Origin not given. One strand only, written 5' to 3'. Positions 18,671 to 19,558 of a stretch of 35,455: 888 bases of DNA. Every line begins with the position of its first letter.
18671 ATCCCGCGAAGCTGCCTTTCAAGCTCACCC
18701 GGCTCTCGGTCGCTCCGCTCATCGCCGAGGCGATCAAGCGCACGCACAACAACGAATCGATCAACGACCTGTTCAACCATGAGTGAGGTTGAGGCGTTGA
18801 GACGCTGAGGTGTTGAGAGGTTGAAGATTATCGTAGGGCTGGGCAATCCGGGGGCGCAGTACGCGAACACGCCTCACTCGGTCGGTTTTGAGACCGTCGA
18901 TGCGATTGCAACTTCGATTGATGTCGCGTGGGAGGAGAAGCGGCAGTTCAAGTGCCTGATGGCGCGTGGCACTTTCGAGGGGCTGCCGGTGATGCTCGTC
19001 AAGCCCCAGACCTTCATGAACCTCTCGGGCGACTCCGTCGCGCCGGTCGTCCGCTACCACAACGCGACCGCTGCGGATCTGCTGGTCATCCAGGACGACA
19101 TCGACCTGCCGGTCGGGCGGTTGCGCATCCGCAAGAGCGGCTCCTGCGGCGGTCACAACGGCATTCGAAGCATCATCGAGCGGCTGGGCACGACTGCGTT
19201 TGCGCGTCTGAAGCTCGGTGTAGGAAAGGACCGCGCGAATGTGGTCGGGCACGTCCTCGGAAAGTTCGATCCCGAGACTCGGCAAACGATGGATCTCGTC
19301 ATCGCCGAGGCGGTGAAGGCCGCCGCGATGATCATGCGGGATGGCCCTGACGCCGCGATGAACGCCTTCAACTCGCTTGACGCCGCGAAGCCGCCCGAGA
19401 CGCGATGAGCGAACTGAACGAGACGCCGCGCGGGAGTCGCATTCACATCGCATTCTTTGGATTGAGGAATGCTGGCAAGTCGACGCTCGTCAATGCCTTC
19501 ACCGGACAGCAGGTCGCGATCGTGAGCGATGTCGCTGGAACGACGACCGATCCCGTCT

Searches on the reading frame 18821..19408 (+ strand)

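Call 8: search_protein_families(library=pfam, proteins=[window:18821-19408:+], max_evalue=0.001)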
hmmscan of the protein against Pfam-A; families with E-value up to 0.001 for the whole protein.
window:18821-19408:+ (195 aa): 1 family
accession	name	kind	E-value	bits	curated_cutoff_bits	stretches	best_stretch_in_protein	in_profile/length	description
PF01195.25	Pept_tRNA_hydro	-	8.9e-62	208.6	27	1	3-184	1-183/183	Peptidyl-tRNA hydrolase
